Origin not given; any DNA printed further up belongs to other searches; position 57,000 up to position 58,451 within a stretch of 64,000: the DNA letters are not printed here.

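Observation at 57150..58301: Phosphofructokinase-fold pseudo-enzyme wedged between a GRE and its activase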

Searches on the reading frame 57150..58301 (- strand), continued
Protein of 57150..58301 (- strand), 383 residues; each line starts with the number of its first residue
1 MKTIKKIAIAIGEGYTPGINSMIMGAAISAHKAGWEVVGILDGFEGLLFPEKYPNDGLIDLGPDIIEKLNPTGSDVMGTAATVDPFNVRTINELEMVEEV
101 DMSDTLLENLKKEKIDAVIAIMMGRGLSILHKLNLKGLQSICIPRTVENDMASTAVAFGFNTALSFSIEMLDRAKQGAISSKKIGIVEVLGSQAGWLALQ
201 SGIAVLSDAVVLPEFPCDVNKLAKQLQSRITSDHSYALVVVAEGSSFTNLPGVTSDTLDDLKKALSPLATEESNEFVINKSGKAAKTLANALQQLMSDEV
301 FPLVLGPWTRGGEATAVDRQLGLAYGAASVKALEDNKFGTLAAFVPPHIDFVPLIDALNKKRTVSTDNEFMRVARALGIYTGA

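Call 60: find_encoding_contigs(protein=P0398, flank=9000, max_places=1)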
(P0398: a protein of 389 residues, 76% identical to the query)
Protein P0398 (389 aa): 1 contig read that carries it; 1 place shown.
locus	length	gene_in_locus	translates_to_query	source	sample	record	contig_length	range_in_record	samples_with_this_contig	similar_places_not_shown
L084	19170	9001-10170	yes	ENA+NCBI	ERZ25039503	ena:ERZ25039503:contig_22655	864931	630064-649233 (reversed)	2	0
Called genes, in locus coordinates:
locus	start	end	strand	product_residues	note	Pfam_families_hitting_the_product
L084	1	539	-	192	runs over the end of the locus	-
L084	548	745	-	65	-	-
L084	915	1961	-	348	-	PF00582:Usp, PF01814:Hemerythrin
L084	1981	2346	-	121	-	PF02668:TauD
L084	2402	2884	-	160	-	PF13469:Sulfotransfer_3 (faint)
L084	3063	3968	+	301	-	PF00106:adh_short, PF08659:KR, PF23441:SDR (weak), PF13561:adh_short_C2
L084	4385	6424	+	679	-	PF02901:PFL-like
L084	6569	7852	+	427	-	PF00083:Sugar_tr (faint), PF07690:MFS_1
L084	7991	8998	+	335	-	PF03601:Cons_hypoth698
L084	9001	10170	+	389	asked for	PF00365:PFK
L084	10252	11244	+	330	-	PF13353:Fer4_12 (weak), PF13237:Fer4_10 (weak), PF14697:Fer4_21, PF12838:Fer4_7, PF13187:Fer4_9 (weak), PF00037:Fer4, PF04055:Radical_SAM, PF12837:Fer4_6 (weak), +2 more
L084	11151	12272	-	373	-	PF12625:Arabinose_bd, PF12833:HTH_18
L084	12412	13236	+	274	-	PF00106:adh_short, PF08659:KR, PF13561:adh_short_C2, PF00106:adh_short, PF13561:adh_short_C2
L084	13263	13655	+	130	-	PF02627:CMD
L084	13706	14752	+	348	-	PF05853:BKACE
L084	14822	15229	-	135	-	PF01575:MaoC_dehydratas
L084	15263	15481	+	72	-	-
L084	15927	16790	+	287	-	PF09719:C_GCAxxG_C_C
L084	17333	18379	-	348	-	PF12625:Arabinose_bd, PF12833:HTH_18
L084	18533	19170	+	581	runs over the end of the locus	PF02668:TauD, PF00561:Abhydrolase_1, PF12697:Abhydrolase_6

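Call 61: find_encoding_contigs(protein=P0421, flank=9000, max_places=1)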
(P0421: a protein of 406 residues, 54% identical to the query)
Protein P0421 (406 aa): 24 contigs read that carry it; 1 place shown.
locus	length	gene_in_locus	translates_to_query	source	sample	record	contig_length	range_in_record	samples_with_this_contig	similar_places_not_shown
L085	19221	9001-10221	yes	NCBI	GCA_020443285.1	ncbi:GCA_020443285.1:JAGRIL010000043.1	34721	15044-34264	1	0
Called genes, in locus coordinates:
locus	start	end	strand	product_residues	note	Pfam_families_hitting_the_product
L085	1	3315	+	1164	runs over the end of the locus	PF01558:POR, PF20169:DUF6537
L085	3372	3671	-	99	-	PF05016:ParE_toxin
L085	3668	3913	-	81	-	PF03693:ParD_antitoxin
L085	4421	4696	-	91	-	PF05016:ParE_toxin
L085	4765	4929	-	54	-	PF01402:RHH_1 (weak)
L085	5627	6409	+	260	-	PF00106:adh_short, PF13561:adh_short_C2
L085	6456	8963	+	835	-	PF02901:PFL-like, PF01228:Gly_radical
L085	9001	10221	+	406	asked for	PF00365:PFK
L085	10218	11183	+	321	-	PF13353:Fer4_12 (weak), PF13237:Fer4_10 (weak), PF14697:Fer4_21 (weak), PF12838:Fer4_7, PF13187:Fer4_9 (weak), PF00037:Fer4 (weak), PF04055:Radical_SAM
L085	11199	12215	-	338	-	PF12625:Arabinose_bd, PF00165:HTH_AraC (faint), PF12833:HTH_18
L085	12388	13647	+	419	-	PF07690:MFS_1, PF03137:OATP (weak)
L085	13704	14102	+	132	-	PF02627:CMD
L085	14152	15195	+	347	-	PF05853:BKACE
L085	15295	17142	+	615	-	PF00664:ABC_membrane, PF00005:ABC_tran, PF02463:SMC_N (weak)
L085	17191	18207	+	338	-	PF11495:TrmB_EBD_N (faint), PF17941:PP_kinase_C_1 (faint), PF13090:PP_kinase_C (faint), PF13091:PLDc_2, PF00614:PLDc (faint), PF24402:iHKD (faint), PF13091:PLDc_2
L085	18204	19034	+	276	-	PF01928:CYTH (faint)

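Call 62: find_encoding_contigs(protein=P0179, flank=6000, max_places=1)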
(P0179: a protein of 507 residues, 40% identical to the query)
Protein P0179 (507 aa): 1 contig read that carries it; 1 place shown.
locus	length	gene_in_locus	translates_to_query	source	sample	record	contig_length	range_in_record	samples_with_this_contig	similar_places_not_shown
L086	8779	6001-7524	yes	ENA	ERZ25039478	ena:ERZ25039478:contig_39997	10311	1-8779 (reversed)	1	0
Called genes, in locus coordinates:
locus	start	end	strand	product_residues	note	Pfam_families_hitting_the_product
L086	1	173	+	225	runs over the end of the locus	-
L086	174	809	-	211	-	PF00916:Sulfate_transp (weak), PF01740:STAS, PF13466:STAS_2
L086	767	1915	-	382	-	PF00916:Sulfate_transp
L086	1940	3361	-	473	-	PF10009:DUF2252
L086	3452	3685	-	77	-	-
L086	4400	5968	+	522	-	PF02901:PFL-like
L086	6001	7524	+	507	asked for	PF02901:PFL-like, PF01228:Gly_radical (weak), PF00365:PFK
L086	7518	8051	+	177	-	PF00365:PFK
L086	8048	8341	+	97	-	-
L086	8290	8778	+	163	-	?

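Call 64: search_protein_families(library=ncbifam, proteins=[L085:6456-8963:+, L085:9001-10221:+, L085:10218-11183:+, L085:5627-6409:+, L085:14152-15195:+, L085:13704-14102:+], max_evalue=0.00001)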
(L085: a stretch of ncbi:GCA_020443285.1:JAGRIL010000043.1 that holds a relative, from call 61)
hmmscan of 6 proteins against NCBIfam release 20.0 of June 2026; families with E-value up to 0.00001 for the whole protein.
L085:6456-8963:+ (835 aa): 12 families
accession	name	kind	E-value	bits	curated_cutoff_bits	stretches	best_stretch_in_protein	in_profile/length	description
NF048011.1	SfplDhtHpsGDes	equivalog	1.3e-298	992.9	1000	1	13-833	3-819/821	(2S)-3-sulfopropanediol dehydratase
TIGR01774.1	PFL2-3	subfamily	1.5e-169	565.8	678.2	1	29-832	3-783/786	formate C-acetyltransferase/glycerol dehydratase family glycyl radical enzyme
NF043068.1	glycl_HYPD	equivalog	7.3e-144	480.7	1100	1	30-833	2-782/784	trans-4-hydroxy-L-proline dehydratase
TIGR04394.1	choline_CutC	equivalog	2.3e-137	459.7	1050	1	29-831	2-784/789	choline trimethylamine-lyase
NF048009.1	SfplDhtHpfGKleb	equivalog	1.3e-126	423.8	1000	1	46-832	41-821/824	(2S)-3-sulfopropanediol dehydratase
NF007437.0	PRK09983.1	equivalog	1.2e-122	410.6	1109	1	30-832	3-762/765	formate C-acetyltransferase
NF033718.1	indole_decarb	equivalog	2.1e-102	343.9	1100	1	24-832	27-865/868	indoleacetate decarboxylase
NF033715.1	glycyl_HPDL_Lrg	equivalog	2.4e-86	290.4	1150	2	234-632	269-679/901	4-hydroxyphenylacetate decarboxylase large subunit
TIGR01255.1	pyr_form_ly_1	equivalog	2.4e-31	109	994.2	1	272-831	216-739/744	formate C-acetyltransferase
NF038360.1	rad_fix_GrcA3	exception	9e-16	57.7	158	1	766-831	8-73/78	autonomous glycyl radical cofactor GrcA3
NF008341.1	PRK11127.1-1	equivalog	3.9e-13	49.2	145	1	779-831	23-75/80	autonomous glycyl radical cofactor GrcA2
TIGR04365.1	spare_glycyl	equivalog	3.6e-10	40.2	170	1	781-831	71-121/126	autonomous glycyl radical cofactor GrcA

L085:9001-10221:+ (406 aa): 9 families
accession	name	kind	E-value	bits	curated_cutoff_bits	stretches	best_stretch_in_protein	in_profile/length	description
TIGR02483.1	PFK_mixed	subfamily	7.1e-57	192.9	430.55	2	8-251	1-228/325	phosphofructokinase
NF002872.1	PRK03202.1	subfamily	8.2e-51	172.9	253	1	7-345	1-283/323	ATP-dependent 6-phosphofructokinase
NF010674.0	PRK14071.1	equivalog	6.7e-47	160.1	544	2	6-250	4-240/360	ATP-dependent 6-phosphofructokinase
TIGR02482.1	PFKA_ATP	equivalog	3.8e-33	114.8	371.35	1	8-248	1-222/301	6-phosphofructokinase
NF041103.1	PFKA_PPi_Ttgales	equivalog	3.6e-25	88.9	550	1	9-222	1-198/407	diphosphate--fructose-6-phosphate 1-phosphotransferase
TIGR02478.1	6PF1K_euk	equivalog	1.9e-22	79.3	708.4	1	7-258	1-260/744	6-phosphofructokinase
NF005301.0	PRK06830.1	equivalog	4.8e-21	74.8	400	1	8-249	83-314/445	ATP-dependent 6-phosphofructokinase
NF010675.0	PRK14072.1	subfamily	1.1e-17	64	273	1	22-346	20-329/416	diphosphate--fructose-6-phosphate 1-phosphotransferase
NF005121.0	PRK06555.1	equivalog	2.1e-09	36.7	395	1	5-209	2-206/404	pyrophosphate--fructose-6-phosphate 1-phosphotransferase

L085:10218-11183:+ (321 aa): 29 families (the best 25 are shown)
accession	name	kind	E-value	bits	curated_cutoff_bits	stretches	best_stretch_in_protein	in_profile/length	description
NF048010.1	SfplDhtActHpsHDes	equivalog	2.3e-113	377.9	430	1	10-304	4-297/298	(2S)-3-sulfopropanediol dehydratase activating enzyme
TIGR02494.1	PFLE_PFLC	subfamily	8e-99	330.6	174.35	1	14-306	1-290/293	glycyl-radical enzyme activating protein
NF043069.1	T4HPD_activ_SAM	equivalog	4.1e-87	292.3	425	1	12-304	2-287/299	trans-4-hydroxy-L-proline dehydratase activase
TIGR04395.1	cutC_activ_rSAM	equivalog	3.6e-79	266.2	360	1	13-306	6-298/309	choline TMA-lyase-activating enzyme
NF048008.1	SfplDhtActHpfHKleb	equivalog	2.8e-78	263.4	500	1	13-312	1-299/308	(2S)-3-sulfopropanediol dehydratase activating enzyme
NF033717.2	HPDL_rSAM_activ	equivalog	3e-76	256.6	420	1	11-305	3-296/311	4-hydroxyphenylacetate decarboxylase activase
NF033719.1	ind_deCO2_activ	equivalog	1.8e-73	247.5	425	1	12-307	1-295/302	indoleacetate decarboxylase activase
TIGR04003.1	rSAM_BssD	equivalog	8e-63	212.5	496.45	1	14-286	3-275/314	[benzylsuccinate synthase]-activating enzyme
NF007483.0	PRK10076.1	equivalog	5.4e-59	199.7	326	2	96-304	75-280/292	[formate-C-acetyltransferase]-activating enzyme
TIGR02493.1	PFLA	equivalog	1.1e-56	191.9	231.75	2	115-306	42-233/235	pyruvate formate-lyase-activating protein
TIGR04041.1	activase_YjjW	hypoth_equivalog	2.7e-48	164.8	250.2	1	13-277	3-245/276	YjjW family glycine radical enzyme activase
NF008356.0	PRK11145.1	equivalog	3.3e-45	154.3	375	2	116-307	48-239/246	pyruvate formate lyase 1-activating protein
TIGR02495.1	NrdG2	equivalog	1.3e-13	50.7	131.15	1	15-52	3-41/193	anaerobic ribonucleoside-triphosphate reductase activating protein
TIGR02491.1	NrdG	equivalog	2.2e-10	40.7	126.1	1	14-52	2-40/154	anaerobic ribonucleoside-triphosphate reductase activating protein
NF040864.1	HgcB_ferredoxin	equivalog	3.2e-08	33.3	99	1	56-114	9-63/93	mercury methylation ferredoxin HgcB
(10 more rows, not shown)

L085:5627-6409:+ (260 aa): 205 families (the best 25 are shown)
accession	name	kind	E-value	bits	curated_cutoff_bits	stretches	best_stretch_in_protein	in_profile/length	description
NF004198.0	PRK05653.1-3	equivalog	1.4e-49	168.8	296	1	2-259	24-247/248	3-oxoacyl-ACP reductase FabG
TIGR01830.1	3oxo_ACP_reduc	equivalog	4.2e-49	167.4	297.75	2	108-259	93-239/239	3-oxoacyl-[acyl-carrier-protein] reductase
NF009466.0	PRK12826.1-2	subfamily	2.5e-48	164.7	222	1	2-259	20-245/248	3-oxoacyl-ACP reductase FabG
NF005559.1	PRK07231.1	subfamily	7.7e-47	159.9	215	1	1-259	20-248/249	glucose 1-dehydrogenase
NF009468.0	PRK12826.1-4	equivalog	2.6e-43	148.6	318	2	88-258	81-247/256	SDR family oxidoreductase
NF009464.0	PRK12824.1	subfamily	2.9e-43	148.3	269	1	38-258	48-242/245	3-oxoacyl-ACP reductase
NF004197.0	PRK05653.1-1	equivalog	1.4e-42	146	332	1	2-259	24-247/249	3-oxoacyl-ACP reductase FabG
NF005067.0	PRK06484.1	equivalog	5.8e-41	140.6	713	1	32-258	45-251/524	short chain dehydrogenase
NF004199.0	PRK05653.1-4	equivalog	2.5e-40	138.6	301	1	107-259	99-246/247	3-oxoacyl-ACP reductase FabG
NF004818.0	PRK06172.1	equivalog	2.6e-40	138.4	336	1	2-259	24-251/253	SDR family oxidoreductase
NF004791.0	PRK06138.1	equivalog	4.3e-40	137.6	312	2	90-258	80-249/252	SDR family oxidoreductase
NF052558.1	MBtsdlDhBudC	equivalog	4.7e-40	137.7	270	2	106-258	93-241/250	meso-2,3-butanediol dehydrogenase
NF006070.0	PRK08213.1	subfamily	4.9e-40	137.7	279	1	1-258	28-256/259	gluconate 5-dehydrogenase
TIGR01829.1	AcAcCoA_reduct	subfamily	2.8e-39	135.2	302.1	1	107-258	94-240/242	acetoacetyl-CoA reductase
NF004200.0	PRK05653.1-5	equivalog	3e-38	131.7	273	1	7-259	24-242/242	3-oxoacyl-ACP reductase FabG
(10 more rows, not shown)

L085:14152-15195:+ (347 aa): 4 families
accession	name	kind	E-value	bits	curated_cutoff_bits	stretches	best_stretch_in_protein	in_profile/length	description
NF052387.1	Lys_ferment_KCE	equivalog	1.1e-34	120.1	382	2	173-314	124-266/267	3-keto-5-aminohexanoate cleavage enzyme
NF053538.1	DixhxACActTsKce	equivalog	6.7e-24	84.5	430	1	12-315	3-302/310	3,5-dioxohexanoate:acetyl-CoA acetone transferase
NF052389.1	Lys_KAL_CLE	exception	1.3e-21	76.8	725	2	11-98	166-254/440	bifunctional 3-aminobutyryl-CoA ammonia lyase/3-keto-5-aminohexanoate cleavage enzyme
NF053568.1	3OXCoAcCUPNH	equivalog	5.2e-21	75.1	350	1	31-94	19-82/274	3-oxoadipate:acetyl-CoA acetyltransferase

L085:13704-14102:+ (132 aa): 0 families
